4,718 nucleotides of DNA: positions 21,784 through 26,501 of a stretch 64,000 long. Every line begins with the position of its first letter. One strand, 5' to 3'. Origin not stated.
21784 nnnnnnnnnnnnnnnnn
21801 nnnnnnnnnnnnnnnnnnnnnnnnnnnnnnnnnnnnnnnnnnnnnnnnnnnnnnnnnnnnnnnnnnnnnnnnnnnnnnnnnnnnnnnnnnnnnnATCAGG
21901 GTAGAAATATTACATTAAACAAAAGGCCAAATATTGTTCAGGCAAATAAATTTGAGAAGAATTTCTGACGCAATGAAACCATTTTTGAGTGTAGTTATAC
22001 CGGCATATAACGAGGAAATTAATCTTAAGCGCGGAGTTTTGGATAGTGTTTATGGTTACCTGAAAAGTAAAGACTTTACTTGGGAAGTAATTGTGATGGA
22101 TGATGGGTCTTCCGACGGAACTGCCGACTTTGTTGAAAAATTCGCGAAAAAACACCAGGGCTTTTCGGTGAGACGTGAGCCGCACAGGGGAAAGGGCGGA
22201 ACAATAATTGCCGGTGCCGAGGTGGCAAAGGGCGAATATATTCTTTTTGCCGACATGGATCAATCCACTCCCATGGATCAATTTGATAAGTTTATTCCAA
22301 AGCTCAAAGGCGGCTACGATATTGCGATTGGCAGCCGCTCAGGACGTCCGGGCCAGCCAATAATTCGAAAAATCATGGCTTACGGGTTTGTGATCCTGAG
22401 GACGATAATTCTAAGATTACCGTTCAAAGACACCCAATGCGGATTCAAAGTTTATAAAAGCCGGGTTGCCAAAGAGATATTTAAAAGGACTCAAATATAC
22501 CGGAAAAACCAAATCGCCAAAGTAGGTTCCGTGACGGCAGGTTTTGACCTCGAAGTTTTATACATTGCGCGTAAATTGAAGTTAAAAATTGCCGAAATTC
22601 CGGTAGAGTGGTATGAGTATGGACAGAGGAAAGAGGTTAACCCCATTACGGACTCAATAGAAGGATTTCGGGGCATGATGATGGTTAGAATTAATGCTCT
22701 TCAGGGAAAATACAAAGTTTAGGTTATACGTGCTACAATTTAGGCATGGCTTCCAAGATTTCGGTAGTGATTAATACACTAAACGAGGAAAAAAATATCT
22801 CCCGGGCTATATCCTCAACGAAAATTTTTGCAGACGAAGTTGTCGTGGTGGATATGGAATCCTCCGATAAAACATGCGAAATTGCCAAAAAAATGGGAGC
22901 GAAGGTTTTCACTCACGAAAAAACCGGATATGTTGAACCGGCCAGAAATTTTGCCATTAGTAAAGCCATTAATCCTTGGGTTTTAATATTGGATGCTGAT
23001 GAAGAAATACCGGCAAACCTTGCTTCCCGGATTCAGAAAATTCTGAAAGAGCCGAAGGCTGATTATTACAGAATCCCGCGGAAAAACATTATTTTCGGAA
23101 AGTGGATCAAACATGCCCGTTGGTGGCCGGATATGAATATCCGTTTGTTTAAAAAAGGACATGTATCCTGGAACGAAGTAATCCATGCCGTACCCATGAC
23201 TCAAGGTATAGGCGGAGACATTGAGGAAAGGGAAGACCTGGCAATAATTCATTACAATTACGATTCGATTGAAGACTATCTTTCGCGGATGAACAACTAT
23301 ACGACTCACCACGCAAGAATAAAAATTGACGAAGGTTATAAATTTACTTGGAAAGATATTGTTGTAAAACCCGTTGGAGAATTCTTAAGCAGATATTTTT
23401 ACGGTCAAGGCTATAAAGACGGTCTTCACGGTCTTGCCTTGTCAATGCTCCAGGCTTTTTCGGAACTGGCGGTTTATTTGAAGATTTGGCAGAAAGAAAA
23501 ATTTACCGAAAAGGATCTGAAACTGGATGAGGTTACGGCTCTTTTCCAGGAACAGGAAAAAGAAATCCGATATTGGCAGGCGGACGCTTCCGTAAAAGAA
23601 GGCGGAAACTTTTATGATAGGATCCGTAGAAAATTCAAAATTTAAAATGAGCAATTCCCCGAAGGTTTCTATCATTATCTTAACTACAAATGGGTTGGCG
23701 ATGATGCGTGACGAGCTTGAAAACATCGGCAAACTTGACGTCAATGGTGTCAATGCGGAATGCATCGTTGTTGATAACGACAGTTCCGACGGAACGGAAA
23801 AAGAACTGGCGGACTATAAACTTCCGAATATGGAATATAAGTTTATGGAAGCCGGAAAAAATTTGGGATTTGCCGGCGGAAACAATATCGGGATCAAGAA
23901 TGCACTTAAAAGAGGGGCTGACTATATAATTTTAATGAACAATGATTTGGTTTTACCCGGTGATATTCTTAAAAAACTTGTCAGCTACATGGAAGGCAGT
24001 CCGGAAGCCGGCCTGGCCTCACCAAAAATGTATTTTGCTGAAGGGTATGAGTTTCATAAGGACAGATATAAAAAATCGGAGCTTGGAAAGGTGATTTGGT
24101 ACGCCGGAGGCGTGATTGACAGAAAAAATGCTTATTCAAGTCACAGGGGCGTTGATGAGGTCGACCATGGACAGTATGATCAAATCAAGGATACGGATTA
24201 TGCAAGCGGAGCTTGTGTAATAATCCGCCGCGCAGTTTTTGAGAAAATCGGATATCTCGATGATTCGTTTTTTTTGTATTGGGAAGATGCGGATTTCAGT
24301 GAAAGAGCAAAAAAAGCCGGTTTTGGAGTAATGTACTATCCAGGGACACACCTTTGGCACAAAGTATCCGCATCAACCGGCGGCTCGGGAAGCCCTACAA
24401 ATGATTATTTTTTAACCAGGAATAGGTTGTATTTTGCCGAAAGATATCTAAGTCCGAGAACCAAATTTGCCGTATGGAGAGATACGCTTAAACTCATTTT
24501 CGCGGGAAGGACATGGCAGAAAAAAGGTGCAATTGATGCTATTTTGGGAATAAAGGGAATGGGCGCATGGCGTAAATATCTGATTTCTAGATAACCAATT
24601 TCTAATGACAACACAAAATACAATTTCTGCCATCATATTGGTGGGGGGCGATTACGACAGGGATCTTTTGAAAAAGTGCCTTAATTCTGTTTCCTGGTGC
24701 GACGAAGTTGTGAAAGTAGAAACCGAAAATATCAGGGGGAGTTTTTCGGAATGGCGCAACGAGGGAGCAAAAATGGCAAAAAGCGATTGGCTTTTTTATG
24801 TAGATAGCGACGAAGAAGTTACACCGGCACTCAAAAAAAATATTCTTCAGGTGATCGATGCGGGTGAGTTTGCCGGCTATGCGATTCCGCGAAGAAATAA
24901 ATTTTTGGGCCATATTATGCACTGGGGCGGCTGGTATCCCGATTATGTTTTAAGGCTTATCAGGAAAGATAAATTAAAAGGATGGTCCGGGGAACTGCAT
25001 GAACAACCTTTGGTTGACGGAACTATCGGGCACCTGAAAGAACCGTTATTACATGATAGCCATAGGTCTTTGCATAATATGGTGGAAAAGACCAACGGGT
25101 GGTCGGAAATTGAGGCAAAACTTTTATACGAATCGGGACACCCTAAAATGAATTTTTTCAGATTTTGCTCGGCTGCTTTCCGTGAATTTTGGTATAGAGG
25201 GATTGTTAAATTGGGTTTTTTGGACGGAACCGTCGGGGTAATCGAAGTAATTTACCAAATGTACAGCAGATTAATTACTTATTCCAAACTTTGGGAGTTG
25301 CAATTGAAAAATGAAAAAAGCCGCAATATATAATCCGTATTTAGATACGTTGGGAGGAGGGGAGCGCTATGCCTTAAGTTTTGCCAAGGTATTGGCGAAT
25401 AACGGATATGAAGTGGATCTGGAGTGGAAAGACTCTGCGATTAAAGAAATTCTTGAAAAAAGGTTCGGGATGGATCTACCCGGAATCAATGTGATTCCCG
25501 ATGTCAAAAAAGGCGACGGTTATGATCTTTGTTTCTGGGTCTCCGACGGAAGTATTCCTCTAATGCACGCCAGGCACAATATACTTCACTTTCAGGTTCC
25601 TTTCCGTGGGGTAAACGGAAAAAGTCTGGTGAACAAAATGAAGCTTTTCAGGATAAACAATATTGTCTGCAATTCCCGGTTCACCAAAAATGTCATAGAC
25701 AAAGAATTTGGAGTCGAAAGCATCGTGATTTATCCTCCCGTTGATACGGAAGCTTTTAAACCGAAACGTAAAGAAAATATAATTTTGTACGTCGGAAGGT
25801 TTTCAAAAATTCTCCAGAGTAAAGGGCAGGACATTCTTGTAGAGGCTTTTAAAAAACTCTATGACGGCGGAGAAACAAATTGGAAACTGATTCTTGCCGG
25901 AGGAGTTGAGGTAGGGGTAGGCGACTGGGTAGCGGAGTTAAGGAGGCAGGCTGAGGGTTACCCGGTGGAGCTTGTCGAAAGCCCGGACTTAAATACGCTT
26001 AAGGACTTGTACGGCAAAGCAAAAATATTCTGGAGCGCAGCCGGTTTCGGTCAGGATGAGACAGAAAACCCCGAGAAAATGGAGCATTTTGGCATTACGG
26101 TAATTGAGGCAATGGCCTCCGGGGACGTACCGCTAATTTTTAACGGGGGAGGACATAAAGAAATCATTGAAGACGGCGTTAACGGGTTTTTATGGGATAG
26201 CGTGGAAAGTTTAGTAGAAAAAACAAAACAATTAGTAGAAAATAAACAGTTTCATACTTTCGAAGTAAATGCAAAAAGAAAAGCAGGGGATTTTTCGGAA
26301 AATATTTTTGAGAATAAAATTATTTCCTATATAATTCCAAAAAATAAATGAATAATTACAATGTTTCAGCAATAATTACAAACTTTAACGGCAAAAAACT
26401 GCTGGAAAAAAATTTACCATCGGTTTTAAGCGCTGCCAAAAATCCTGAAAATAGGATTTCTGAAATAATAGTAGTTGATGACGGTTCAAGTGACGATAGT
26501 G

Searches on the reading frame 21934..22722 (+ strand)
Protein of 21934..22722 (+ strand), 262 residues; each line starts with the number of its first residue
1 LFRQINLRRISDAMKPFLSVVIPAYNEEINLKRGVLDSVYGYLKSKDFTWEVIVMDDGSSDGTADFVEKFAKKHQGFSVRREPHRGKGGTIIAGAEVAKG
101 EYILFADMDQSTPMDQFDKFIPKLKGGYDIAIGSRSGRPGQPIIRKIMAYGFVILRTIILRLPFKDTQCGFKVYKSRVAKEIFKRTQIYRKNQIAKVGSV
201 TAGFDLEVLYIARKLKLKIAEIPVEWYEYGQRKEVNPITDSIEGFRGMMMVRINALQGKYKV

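Call 9: search_protein_families(library=pfam, proteins=[window:21934-22722:+], max_evalue=0.01)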
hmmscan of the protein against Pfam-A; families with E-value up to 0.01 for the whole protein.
window:21934-22722:+ (262 aa): 3 families
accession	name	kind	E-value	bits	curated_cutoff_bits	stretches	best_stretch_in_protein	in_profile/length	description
PF00535.33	Glycos_transf_2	-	9.1e-26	91.2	23.3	1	19-183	1-168/168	Glycosyl transferase family 2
PF10111.15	Glyco_tranf_2_2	-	1.1e-08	35.4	27.3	1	19-121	1-103/276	Glycosyltransferase like family 2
PF13641.12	Glyco_tranf_2_3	-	0.00036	21.1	27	1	18-110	3-97/230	Glycosyltransferase like family 2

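Call 58: search_solved_structures(query=window:21934-22722:+, max_evalue=0.001)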
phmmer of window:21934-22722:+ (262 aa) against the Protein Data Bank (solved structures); distinct sequences matched with E-value up to 0.001: 20.
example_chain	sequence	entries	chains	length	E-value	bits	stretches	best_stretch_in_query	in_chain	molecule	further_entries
5mlz_A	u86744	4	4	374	7.6e-16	61.8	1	18-180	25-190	Dolichol monophosphate mannose synthase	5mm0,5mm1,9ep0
5eke_A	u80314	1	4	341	1e-12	51.5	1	18-179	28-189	Uncharacterized glycosyltransferase sll0501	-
5ekp_C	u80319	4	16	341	1e-12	51.5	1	18-179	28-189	Uncharacterized glycosyltransferase sll0501 | Glycosyltransferase sll0501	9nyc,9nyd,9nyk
9nye_A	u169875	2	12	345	1.1e-12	51.5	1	18-179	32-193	Glycosyltransferase sll0501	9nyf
9bhc_C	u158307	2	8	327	8.3e-12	48.5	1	18-150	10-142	Undecaprenyl-phosphate 4-deoxy-4-formamido-L-arabinose transferase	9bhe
8vxh_A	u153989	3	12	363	1e-11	48.2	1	18-149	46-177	Undecaprenyl-phosphate 4-deoxy-4-formamido-L-arabinose transferase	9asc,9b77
9hwj_A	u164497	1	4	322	1.4e-09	41.2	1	18-140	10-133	Undecaprenyl-phosphate 4-deoxy-4-formamido-L-arabinose transferase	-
5hea_A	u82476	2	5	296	2.8e-08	37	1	17-113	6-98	Putative glycosyltransferase (GalT1)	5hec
8bz8_A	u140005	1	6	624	2.9e-08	37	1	18-120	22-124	Glycosyltransferase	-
8bz4_A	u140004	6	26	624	2.9e-08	37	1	18-120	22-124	Glycosyltransferase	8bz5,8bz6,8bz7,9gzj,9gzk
6yv7_B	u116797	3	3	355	4.4e-07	33.1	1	14-114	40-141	Glycosyl transferase, family 2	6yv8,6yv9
6yv7_A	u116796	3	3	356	4.4e-07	33.1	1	14-114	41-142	Glycosyl transferase, family 2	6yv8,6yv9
3bcv_A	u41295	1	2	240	9.1e-07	32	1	15-117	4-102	Putative glycosyltransferase protein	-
9jma_A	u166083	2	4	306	1.6e-06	31.2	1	18-131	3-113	GalNAc(5)-diNAcBac-PP-undecaprenol beta-1,3-glucosyltransferase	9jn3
2z87_A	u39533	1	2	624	2.4e-06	30.6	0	15-118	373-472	Chondroitin synthase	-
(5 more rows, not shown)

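Call 59: search_protein_families(library=ncbifam, proteins=[window:21934-22722:+], max_evalue=0.00001)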
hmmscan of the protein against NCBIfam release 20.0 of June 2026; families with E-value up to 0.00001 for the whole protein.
window:21934-22722:+ (262 aa): 15 families
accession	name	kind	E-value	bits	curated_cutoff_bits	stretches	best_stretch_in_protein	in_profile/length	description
NF047588.1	GlcsyltransPgfSStrep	equivalog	1.8e-17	63.5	500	1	18-189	3-173/308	glycosyltransferase PgfS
NF007986.1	PRK10714.1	equivalog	1.1e-12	47.7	529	1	18-176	8-166/316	undecaprenyl-phosphate 4-deoxy-4-formamido-L-arabinose transferase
TIGR03937.1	PgaC_IcaA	equivalog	1.3e-12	47.4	422.3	1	11-110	40-136/407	poly-beta-1,6-N-acetyl-D-glucosamine synthase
NF007482.0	PRK10073.1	equivalog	1.8e-12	46.9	423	1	14-113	4-99/334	glycosyltransferase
NF038302.1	EPS_HpsE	equivalog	2.9e-12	46.2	300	1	18-111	3-98/307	hormogonium polysaccharide biosynthesis glycosyltransferase HpsE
TIGR04283.1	glyco_like_mftF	equivalog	1.8e-11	44.1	182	1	18-119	1-92/221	TIGR04283 family arsenosugar biosynthesis glycosyltransferase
NF050050.1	ProtGlycPglI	equivalog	2.6e-11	43.5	500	1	15-133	1-117/306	GalNAc(5)-diNAcBac-PP-undecaprenol beta-1,3-glucosyltransferase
NF041391.1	DPhHxTase_Halo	equivalog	3e-11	42.7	375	1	24-182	3-153/213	dolichyl-phosphate hexose transferase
NF041875.1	EPS_EpsD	equivalog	7.6e-11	42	370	1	18-117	1-97/325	exopolysaccharide biosynthesis glycosyltransferase EpsD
TIGR04182.1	glyco_TIGR04182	equivalog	1.8e-10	40.7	325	1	19-243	3-209/293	S-layer glycoprotein N-glycosyltransferase AglJ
NF058614.1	PPMAGASynPpgS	equivalog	3.9e-10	39.5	370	1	20-182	4-165/226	polyprenyl-phospho-N-acetylgalactosaminyl synthase PpgS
NF010496.0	PRK13915.1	equivalog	4.2e-10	39.2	262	1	17-117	32-134/307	glucosyl-3-phosphoglycerate synthase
NF047683.1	TeichurnBiosyTuaG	equivalog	7.1e-09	35.7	400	1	14-121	4-108/252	teichuronic acid biosynthesis protein TuaG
TIGR03965.1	mycofact_glyco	equivalog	4.1e-08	32.5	280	1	11-112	69-167/467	mycofactocin biosynthesis glycosyltransferase MftF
TIGR04009.1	wcaE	equivalog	1.9e-07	30.6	369.2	1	18-108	3-91/248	colanic acid biosynthesis glycosyltransferase WcaE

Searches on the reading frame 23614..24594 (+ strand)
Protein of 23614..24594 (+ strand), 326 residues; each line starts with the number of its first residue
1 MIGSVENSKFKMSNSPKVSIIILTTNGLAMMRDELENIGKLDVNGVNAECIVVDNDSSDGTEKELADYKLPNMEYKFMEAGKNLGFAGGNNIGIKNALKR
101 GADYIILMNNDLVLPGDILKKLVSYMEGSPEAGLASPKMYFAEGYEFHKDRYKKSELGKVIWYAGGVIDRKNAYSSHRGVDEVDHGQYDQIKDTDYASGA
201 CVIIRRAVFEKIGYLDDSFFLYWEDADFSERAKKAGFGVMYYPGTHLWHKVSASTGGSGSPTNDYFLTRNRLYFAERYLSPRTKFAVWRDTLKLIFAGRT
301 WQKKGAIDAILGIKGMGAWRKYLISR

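Call 9: search_protein_families(library=pfam, proteins=[window:23614-24594:+], max_evalue=0.01)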
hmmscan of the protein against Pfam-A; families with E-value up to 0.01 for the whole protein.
window:23614-24594:+ (326 aa): 4 families
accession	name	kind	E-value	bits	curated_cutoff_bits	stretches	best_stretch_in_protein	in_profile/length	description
PF00535.33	Glycos_transf_2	-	6.2e-16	59.2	23.3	1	19-212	1-167/168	Glycosyl transferase family 2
PF13641.12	Glyco_tranf_2_3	-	5.5e-10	40.1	27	1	16-250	1-212/230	Glycosyltransferase like family 2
PF13632.12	Glyco_trans_2_3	-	4e-09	37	27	1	104-253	1-127/198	Glycosyl transferase family group 2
PF10111.15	Glyco_tranf_2_2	-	0.0018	18.2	27.3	1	46-233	28-200/276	Glycosyltransferase like family 2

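Call 59: search_protein_families(library=ncbifam, proteins=[window:23614-24594:+], max_evalue=0.00001)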
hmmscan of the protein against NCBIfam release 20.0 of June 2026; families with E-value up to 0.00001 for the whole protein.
window:23614-24594:+ (326 aa): 7 families
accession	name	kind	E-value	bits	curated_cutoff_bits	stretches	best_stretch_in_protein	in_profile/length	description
TIGR01556.1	rhamnosyltran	subfamily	2e-18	66.6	200.55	1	47-278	21-239/281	rhamnosyltransferase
TIGR03937.1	PgaC_IcaA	equivalog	1.4e-11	44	422.3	1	7-133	36-157/407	poly-beta-1,6-N-acetyl-D-glucosamine synthase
NF041875.1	EPS_EpsD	equivalog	3.3e-09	36.6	370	1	18-121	1-99/325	exopolysaccharide biosynthesis glycosyltransferase EpsD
TIGR03965.1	mycofact_glyco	equivalog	2e-08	33.5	280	0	195-250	227-281/467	mycofactocin biosynthesis glycosyltransferase MftF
NF050113.1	gal_furan_GlfT1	equivalog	3.1e-08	33.3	330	1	20-112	3-90/290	galactofuranosyltransferase GlfT1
TIGR04283.1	glyco_like_mftF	equivalog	4.2e-06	26.5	182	0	18-126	1-97/221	TIGR04283 family arsenosugar biosynthesis glycosyltransferase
NF038302.1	EPS_HpsE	equivalog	7.9e-06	25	300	0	18-135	3-120/307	hormogonium polysaccharide biosynthesis glycosyltransferase HpsE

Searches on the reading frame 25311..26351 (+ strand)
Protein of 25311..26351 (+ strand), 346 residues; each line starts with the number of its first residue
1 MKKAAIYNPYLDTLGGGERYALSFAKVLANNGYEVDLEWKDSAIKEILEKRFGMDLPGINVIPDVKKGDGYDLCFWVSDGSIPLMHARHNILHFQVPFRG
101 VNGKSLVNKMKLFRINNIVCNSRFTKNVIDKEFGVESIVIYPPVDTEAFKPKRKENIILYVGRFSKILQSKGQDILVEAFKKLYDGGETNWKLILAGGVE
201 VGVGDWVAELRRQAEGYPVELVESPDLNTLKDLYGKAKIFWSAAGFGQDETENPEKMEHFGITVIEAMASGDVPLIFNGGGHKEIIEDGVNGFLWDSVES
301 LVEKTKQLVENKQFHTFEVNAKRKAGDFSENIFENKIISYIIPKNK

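Call 9: search_protein_families(library=pfam, proteins=[window:25311-26351:+], max_evalue=0.01)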
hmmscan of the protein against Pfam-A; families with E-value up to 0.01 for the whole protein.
window:25311-26351:+ (346 aa): 4 families
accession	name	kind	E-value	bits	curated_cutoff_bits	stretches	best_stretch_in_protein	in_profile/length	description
PF00534.26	Glycos_transf_1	-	1.5e-22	80.4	26.4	1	150-313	10-160/172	Glycosyl transferases group 1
PF13692.12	Glyco_trans_1_4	-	1.2e-17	65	27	1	156-311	2-142/142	Glycosyl transferases group 1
PF13439.12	Glyco_transf_4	-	8.9e-10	39.3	28.5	1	15-147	2-169/170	Glycosyltransferase Family 4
PF20706.3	GT4-conflict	-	0.00073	19.1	26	1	148-275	190-308/385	Family 4 Glycosyltransferase in conflict systems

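Call 59: search_protein_families(library=ncbifam, proteins=[window:25311-26351:+], max_evalue=0.00001)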
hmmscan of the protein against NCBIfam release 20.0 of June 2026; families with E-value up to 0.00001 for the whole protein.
window:25311-26351:+ (346 aa): 11 families
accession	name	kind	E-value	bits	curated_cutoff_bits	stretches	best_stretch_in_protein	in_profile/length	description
TIGR03999.1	thiol_BshA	equivalog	1.5e-08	33.9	273.7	1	255-330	280-359/375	N-acetyl-alpha-D-glucosaminyl L-malate synthase BshA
NF041010.1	glycosy_Agl16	equivalog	4.9e-08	32.2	575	0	256-328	262-335/352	glycosylation protein Agl16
NF041876.1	EPS_EpsE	equivalog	7.4e-08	32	400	1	137-314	197-364/389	exopolysaccharide biosynthesis GT4 family glycosyltransferase EpsE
TIGR04157.1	glyco_rSAM_CFB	subfamily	1.7e-07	30.6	400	0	149-198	221-266/406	TIGR04157 family glycosyltransferase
TIGR04063.1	stp3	hypoth_equivalog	2e-07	30.2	442.05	1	265-316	312-365/397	TIGR04063 family PEP-CTERM/XrtA system glycosyltransferase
TIGR02470.1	sucr_synth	equivalog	1.2e-06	26.9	810.4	1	255-300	651-696/784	sucrose synthase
NF047880.1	glyco_SdgA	exception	2.4e-06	26.4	800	1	256-334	398-480/488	serine-aspartate repeat adhesin O-glycosyltransferase SdgA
NF007396.0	PRK09922.1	equivalog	2.8e-06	26.5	385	0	256-313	268-328/361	lipopolysaccharide 1,6-galactosyltransferase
NF050056.1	ProtGlycPglH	equivalog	3.9e-06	26.2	600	0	149-341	173-350/354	GalNAc-alpha-(1->4)-GalNAc-alpha-(1->3)-diNAcBac-PP-undecaprenol alpha-1,4-N-acetyl-D-galactosaminyltransferase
NF038298.1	EPS_HpsO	equivalog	8.7e-06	24.7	575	0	148-315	194-356/388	hormogonium polysaccharide biosynthesis glycosyltransferase HpsO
NF012028.0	PRK15484.1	subfamily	9e-06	25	618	0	152-322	190-355/380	lipopolysaccharide N-acetylglucosaminyltransferase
